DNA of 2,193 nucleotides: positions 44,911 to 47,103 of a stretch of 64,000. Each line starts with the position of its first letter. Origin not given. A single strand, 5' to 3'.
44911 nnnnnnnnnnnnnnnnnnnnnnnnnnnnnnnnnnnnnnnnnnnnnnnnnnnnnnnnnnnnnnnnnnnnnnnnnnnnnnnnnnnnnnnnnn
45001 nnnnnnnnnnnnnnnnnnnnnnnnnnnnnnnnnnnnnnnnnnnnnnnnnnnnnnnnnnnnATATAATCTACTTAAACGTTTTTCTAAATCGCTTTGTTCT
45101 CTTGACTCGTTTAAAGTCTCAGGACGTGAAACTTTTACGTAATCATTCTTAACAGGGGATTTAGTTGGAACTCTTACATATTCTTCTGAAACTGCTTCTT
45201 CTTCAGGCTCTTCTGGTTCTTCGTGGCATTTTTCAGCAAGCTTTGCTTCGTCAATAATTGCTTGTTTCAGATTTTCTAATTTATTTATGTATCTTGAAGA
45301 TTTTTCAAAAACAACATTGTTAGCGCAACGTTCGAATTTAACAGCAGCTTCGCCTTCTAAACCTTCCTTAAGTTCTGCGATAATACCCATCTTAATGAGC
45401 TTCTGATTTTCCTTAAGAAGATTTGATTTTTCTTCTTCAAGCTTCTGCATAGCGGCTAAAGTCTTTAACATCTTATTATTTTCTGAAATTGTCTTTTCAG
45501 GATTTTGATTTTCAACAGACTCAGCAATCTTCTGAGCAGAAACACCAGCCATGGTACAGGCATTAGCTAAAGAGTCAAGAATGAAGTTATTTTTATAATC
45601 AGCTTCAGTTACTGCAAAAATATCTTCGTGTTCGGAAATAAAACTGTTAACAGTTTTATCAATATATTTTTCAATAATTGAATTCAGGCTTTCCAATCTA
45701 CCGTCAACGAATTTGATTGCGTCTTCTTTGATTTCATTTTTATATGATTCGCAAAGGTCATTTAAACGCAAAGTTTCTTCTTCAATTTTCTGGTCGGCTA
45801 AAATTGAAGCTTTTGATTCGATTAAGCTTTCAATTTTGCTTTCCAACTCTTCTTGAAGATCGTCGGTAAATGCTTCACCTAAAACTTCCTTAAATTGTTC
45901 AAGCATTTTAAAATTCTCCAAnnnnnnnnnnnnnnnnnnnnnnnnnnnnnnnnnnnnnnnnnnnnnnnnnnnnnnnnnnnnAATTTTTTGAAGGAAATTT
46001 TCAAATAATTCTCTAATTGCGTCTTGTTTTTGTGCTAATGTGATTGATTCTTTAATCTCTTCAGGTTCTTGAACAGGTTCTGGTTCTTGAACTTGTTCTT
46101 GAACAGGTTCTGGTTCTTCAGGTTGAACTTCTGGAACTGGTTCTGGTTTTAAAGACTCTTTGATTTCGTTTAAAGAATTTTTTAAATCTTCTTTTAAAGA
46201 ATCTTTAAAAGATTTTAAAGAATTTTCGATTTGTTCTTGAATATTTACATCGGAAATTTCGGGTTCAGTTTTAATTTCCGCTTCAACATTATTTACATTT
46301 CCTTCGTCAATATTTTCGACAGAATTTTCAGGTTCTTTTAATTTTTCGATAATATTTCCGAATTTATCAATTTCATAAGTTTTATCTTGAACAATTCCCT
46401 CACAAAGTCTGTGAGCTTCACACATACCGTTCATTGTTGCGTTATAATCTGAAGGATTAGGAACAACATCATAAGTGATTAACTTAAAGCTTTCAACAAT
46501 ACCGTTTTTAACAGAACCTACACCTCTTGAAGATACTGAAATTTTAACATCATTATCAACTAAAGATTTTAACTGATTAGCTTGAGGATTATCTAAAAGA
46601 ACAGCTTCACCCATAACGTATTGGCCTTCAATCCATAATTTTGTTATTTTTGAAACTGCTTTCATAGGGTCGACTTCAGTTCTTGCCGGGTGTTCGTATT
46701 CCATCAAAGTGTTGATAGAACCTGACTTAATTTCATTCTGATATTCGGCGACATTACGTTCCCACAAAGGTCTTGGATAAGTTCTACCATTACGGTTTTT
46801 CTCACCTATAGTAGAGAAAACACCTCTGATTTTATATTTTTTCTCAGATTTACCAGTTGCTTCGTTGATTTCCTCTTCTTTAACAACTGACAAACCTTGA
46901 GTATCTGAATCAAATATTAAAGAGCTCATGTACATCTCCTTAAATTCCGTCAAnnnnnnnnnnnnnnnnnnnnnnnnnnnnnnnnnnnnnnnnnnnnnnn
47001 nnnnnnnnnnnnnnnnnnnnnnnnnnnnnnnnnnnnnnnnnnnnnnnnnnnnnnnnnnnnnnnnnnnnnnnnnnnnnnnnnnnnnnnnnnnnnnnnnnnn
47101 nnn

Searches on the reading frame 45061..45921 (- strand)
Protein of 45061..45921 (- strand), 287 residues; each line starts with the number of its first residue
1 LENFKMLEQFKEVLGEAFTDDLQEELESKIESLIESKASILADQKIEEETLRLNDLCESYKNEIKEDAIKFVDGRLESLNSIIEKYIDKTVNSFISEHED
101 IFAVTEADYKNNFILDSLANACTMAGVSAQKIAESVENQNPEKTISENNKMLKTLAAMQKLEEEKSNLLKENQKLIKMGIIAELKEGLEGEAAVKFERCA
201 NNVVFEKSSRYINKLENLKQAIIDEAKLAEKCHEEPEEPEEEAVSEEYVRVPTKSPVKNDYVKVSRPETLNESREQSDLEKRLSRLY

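Call 87: search_protein_families(library=pfam, proteins=[window:45061-45921:-], max_evalue=0.001)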
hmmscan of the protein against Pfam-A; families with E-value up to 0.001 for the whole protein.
window:45061-45921:- (287 aa): 1 family
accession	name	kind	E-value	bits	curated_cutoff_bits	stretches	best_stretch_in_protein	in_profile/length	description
PF25623.1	T4_CASP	-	3.5e-06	27.2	27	1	15-253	11-235/247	T4-phage like capsid assembly scaffolding protein family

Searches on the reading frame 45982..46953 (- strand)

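Call 87: search_protein_families(library=pfam, proteins=[window:45982-46953:-], max_evalue=0.001)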
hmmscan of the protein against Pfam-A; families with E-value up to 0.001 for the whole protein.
window:45982-46953:- (324 aa): 1 family
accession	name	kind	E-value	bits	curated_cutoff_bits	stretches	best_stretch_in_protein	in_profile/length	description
PF03420.18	Peptidase_S77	-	2.1e-22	80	27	1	38-169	42-183/198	Prohead core protein serine protease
